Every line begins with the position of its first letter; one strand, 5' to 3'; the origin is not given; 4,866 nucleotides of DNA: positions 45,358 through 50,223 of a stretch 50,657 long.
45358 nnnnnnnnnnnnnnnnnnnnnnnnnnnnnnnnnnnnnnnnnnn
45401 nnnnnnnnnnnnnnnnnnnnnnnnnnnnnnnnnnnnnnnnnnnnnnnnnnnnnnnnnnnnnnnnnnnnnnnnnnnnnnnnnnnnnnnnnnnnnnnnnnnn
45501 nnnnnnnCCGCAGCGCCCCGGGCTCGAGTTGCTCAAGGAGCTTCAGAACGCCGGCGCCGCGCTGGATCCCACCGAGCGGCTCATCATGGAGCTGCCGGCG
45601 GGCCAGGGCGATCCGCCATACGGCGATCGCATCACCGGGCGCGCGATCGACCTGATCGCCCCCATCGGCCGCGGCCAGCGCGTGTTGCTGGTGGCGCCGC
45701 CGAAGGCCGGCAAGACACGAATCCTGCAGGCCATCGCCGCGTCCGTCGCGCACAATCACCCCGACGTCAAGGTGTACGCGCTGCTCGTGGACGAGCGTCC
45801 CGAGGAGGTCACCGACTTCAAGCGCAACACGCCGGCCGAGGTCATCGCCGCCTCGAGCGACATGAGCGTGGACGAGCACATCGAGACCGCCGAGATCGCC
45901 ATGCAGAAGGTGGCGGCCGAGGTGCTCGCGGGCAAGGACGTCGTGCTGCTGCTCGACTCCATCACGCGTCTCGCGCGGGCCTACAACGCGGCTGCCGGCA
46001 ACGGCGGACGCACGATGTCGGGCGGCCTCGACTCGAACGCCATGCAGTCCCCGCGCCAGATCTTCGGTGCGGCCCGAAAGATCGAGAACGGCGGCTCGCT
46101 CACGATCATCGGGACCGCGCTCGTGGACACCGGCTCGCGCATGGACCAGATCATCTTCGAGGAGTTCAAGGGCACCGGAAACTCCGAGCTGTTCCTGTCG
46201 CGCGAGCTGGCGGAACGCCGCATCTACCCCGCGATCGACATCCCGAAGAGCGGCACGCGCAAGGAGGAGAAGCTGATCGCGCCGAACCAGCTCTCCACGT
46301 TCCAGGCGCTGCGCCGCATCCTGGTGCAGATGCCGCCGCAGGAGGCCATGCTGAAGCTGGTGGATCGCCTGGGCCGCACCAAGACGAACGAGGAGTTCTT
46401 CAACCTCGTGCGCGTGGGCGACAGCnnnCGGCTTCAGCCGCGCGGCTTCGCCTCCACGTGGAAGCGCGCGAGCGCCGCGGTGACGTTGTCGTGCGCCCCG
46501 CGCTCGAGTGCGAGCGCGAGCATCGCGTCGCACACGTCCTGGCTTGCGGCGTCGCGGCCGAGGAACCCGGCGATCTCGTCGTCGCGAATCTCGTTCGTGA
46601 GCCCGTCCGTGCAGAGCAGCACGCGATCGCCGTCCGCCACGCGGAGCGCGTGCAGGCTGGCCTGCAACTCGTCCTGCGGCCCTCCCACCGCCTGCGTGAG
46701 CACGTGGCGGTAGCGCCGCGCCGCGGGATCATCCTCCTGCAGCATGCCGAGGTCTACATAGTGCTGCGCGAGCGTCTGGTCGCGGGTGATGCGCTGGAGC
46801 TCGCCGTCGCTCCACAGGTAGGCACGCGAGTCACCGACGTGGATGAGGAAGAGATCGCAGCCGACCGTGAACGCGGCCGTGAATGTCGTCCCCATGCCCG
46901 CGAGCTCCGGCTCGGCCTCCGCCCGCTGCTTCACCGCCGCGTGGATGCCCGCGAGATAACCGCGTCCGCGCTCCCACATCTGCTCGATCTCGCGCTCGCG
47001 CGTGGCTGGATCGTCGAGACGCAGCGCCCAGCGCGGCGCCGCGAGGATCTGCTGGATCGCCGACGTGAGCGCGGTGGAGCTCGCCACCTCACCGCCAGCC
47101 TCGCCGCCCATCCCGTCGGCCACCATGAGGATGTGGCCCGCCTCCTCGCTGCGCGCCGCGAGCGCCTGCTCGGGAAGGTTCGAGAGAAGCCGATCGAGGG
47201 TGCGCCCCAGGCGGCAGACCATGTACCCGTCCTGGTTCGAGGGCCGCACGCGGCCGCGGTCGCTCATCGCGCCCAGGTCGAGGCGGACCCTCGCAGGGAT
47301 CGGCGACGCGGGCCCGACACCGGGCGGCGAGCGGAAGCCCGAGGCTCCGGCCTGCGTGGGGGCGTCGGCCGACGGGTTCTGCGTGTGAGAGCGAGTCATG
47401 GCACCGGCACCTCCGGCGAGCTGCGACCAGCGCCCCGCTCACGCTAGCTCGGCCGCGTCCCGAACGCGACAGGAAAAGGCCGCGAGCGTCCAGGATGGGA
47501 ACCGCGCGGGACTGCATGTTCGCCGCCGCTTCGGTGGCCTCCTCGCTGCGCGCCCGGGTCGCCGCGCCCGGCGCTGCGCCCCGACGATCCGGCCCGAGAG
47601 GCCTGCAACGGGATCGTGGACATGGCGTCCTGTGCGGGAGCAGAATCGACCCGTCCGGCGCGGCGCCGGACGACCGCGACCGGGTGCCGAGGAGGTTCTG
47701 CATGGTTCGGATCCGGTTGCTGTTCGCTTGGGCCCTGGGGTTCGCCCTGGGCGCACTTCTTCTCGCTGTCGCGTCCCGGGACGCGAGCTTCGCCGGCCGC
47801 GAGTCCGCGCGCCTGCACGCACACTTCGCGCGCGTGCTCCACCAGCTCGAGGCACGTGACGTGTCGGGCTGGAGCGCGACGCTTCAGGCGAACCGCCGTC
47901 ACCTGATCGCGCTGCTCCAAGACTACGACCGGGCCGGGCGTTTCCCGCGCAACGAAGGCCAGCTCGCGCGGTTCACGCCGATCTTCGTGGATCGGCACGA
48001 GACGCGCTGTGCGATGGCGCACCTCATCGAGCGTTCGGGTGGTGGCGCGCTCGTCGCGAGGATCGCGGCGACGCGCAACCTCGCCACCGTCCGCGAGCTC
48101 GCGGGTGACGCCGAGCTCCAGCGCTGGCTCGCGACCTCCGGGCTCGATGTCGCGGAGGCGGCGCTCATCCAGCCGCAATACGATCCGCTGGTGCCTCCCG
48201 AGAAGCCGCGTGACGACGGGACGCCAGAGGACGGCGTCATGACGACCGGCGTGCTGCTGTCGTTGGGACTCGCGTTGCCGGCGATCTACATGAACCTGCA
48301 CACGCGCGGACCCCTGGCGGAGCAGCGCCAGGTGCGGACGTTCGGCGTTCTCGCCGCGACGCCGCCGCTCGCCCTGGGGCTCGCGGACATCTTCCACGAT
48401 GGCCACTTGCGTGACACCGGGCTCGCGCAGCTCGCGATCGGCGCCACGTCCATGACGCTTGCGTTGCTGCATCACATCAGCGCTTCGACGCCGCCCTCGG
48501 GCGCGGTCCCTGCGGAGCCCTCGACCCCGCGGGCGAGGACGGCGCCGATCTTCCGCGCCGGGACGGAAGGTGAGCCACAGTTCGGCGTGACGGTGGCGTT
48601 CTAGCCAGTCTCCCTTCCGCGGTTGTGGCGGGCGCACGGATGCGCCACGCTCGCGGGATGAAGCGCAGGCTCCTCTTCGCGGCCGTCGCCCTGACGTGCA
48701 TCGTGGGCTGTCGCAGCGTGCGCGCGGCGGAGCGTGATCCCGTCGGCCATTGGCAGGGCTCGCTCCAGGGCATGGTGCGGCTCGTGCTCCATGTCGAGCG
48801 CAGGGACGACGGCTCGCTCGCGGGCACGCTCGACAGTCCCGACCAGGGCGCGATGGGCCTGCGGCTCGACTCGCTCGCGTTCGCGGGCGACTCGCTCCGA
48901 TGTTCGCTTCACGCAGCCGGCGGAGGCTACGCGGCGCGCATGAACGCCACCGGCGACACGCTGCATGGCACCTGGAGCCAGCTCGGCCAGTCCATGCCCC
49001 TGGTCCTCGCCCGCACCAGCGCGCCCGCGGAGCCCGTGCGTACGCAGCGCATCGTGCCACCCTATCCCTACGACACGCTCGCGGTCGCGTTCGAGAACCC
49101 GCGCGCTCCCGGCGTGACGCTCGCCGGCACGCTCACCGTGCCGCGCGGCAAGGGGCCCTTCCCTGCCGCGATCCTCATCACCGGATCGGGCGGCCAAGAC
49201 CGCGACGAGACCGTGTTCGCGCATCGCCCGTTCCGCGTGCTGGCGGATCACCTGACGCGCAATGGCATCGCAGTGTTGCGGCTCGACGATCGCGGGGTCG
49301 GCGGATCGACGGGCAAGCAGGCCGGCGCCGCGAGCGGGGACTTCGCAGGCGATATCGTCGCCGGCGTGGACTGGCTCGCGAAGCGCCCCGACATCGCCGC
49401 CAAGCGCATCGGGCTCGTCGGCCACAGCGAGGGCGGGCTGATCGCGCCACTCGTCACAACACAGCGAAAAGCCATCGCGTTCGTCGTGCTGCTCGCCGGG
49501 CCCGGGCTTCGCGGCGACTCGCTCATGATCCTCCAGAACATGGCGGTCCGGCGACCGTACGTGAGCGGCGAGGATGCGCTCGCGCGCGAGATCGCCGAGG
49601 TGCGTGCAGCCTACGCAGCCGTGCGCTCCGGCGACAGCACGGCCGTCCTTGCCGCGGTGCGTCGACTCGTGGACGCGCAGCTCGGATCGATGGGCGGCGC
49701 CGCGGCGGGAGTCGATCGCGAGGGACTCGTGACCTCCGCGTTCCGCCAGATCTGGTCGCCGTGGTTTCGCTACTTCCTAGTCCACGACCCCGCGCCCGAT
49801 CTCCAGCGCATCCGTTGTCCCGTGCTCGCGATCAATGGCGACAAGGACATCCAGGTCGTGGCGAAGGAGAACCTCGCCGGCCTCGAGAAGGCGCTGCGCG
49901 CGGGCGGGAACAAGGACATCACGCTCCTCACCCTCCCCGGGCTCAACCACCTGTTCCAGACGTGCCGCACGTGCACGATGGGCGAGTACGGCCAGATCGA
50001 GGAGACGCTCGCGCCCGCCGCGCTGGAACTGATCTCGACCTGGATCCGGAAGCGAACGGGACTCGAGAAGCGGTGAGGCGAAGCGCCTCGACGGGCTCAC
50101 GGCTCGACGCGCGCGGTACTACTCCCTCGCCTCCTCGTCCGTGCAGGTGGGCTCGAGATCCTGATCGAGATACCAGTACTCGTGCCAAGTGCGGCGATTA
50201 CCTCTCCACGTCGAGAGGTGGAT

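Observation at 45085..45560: Rho factor with its canonical N-terminal RNA-binding domain replaced by an Arg/Gly/Pro/Gln-rich low-complexity region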

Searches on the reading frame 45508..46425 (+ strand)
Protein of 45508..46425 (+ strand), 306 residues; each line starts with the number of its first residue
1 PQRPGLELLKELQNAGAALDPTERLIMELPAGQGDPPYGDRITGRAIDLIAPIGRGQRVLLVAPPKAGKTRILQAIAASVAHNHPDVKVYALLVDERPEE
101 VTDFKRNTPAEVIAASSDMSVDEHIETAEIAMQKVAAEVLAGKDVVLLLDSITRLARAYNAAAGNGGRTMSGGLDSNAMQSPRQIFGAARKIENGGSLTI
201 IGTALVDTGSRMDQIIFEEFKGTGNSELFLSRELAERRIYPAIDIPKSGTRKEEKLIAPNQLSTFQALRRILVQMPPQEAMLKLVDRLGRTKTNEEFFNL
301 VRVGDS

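Call 26: search_protein_representatives(protein=window:45508-46425:+)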
Query: 306 residues. Proteins with E-value up to 0.001 (for the whole library): 7735; up to 1e-10: 5030; up to 1e-30: 2004. The best 150 are listed.
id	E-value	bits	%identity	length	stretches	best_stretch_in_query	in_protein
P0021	1.4e-181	618.7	95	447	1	1-306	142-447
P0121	3.2e-100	351.8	54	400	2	117-300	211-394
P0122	9.0e-94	330.7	58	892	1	21-298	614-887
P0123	1.3e-93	330.2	91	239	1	16-191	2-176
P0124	7.3e-93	327.7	57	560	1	12-298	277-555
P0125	2.1e-91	322.9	56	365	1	41-301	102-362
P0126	4.4e-91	321.8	58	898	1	21-298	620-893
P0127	1.1e-90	320.6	58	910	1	21-298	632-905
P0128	4.1e-90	318.7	58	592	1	40-301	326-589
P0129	8.9e-90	317.6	56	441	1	41-304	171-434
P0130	2.3e-89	316.2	55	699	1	18-298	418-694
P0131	3.1e-89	315.8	56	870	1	20-298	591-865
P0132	3.4e-89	315.7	56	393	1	41-300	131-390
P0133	6.1e-89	314.8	55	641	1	40-304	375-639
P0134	6.6e-89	314.7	54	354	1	38-300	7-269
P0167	3.8e-86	305.7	53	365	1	39-301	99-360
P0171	1.1e-85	304.2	54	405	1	42-301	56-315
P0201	2.7e-84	299.6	55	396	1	18-298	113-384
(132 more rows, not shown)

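Call 28: list_cluster_members(proteins=[P0125, P0167, P0201, P0124, P0021, P0171, P0122, P0129, P0066, P0083])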
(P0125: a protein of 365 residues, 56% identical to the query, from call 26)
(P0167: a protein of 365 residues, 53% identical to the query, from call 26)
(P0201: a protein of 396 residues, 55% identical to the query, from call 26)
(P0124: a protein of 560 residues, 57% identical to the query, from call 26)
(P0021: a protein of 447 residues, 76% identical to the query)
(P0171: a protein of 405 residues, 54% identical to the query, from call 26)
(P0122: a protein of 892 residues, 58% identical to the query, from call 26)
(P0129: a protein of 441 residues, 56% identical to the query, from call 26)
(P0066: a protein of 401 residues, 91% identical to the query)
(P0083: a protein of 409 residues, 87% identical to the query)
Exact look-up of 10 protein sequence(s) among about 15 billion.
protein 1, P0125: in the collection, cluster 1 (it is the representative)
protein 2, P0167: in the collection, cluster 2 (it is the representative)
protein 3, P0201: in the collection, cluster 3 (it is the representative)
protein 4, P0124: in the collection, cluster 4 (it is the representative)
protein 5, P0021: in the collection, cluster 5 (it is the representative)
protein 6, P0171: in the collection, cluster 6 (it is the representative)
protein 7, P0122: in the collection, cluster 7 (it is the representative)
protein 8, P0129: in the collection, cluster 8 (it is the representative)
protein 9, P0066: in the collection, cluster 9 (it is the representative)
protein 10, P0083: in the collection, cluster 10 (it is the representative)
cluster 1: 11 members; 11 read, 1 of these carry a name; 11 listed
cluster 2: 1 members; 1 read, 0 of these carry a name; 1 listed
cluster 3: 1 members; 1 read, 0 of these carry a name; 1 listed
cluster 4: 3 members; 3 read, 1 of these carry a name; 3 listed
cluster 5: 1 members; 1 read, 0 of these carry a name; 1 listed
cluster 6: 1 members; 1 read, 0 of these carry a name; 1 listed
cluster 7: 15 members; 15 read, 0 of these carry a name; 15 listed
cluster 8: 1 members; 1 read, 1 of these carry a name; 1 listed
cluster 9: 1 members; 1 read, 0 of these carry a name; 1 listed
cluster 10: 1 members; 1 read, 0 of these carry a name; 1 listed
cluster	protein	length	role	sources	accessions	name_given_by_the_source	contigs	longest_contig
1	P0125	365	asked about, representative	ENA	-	-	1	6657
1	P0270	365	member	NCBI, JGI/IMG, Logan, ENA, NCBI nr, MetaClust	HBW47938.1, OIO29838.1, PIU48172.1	TPA: transcription termination factor Rho [bacterium] | MAG: transcription termination factor Rho [Candidatus Hydrogenedentes bacterium ... | \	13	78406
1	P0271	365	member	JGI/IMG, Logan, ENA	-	-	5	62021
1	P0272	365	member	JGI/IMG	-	-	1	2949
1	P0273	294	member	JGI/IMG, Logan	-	-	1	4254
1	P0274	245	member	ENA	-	-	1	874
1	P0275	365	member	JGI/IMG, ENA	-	-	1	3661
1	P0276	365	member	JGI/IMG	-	-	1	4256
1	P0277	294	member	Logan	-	-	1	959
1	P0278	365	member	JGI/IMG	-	-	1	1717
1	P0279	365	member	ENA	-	-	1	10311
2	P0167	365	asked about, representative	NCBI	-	-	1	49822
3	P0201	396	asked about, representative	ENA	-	-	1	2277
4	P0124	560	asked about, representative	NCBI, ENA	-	-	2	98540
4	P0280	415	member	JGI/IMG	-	transcription termination factor Rho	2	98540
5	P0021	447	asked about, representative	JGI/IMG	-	-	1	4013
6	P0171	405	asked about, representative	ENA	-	-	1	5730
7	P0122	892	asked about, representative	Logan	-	-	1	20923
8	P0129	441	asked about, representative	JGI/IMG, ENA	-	transcription termination factor Rho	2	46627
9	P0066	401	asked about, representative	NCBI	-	-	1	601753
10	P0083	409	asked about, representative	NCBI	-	-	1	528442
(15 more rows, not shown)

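Call 50: search_protein_families(library=ncbifam, proteins=[P0125], max_evalue=1e-30)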
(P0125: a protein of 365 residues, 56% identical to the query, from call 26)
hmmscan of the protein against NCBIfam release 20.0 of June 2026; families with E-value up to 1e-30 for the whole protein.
P0125 (365 aa): 3 families
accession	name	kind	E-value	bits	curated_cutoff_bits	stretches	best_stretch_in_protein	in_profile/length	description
NF006886.1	PRK09376.1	equivalog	9.9e-121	403.4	315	1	80-361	131-412/413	transcription termination factor Rho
TIGR00767.1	rho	equivalog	2.6e-116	388.9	509.45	1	80-362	131-413/415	transcription termination factor Rho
NF041509.1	paralog_Rho2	exception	1.1e-104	350.6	628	1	79-361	77-359/360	transcription termination factor Rho, short form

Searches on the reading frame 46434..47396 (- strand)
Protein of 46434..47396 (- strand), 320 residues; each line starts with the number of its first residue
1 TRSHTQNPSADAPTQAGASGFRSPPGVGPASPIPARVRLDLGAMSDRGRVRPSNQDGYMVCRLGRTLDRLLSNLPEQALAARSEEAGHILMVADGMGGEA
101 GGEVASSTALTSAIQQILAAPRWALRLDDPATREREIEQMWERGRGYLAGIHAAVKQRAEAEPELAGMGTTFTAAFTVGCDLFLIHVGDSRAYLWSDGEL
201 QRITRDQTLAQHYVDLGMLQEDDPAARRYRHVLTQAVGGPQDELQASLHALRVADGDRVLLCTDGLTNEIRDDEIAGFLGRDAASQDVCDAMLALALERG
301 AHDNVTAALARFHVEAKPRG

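Call 19: search_protein_families(library=pfam, proteins=[window:46434-47396:-], max_evalue=0.001)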
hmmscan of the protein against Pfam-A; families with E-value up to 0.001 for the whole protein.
window:46434-47396:- (320 aa): 2 families
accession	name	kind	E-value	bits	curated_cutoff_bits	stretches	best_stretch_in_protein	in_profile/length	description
PF13672.11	PP2C_2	-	1.4e-14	54.6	24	1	78-277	15-183/209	Protein phosphatase 2C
PF00481.26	PP2C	-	7.5e-09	36.1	20.3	1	77-208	26-141/255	Protein phosphatase 2C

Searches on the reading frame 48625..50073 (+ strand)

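Call 19: search_protein_families(library=pfam, proteins=[window:48625-50073:+], max_evalue=0.001)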
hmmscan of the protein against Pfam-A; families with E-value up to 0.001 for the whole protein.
window:48625-50073:+ (483 aa): 7 families
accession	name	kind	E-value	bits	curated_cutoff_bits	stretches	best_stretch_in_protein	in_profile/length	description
PF12146.15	Hydrolase_4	-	6.8e-13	48.9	27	1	206-300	23-116/239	Serine aminopeptidase, S33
PF02129.25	Peptidase_S15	-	8.6e-12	45.7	23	1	163-418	2-242/262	X-Pro dipeptidyl-peptidase (S15 family)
PF00326.27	Peptidase_S9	-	1.7e-09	37.9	22.6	1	239-283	43-87/213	Prolyl oligopeptidase family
PF08840.17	BAAT_C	-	2.2e-09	38.1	20.9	1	247-304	9-66/210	BAAT / Acyl-CoA thioester hydrolase C terminal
PF12697.13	Abhydrolase_6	-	9.2e-07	30.2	26.3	1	203-444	17-206/217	Alpha/beta hydrolase family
PF01738.24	DLH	-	2.7e-05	24.3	21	0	238-283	75-120/217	Dienelactone hydrolase family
PF00561.26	Abhydrolase_1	-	7.2e-05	23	25.8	1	201-421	14-222/245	alpha/beta hydrolase fold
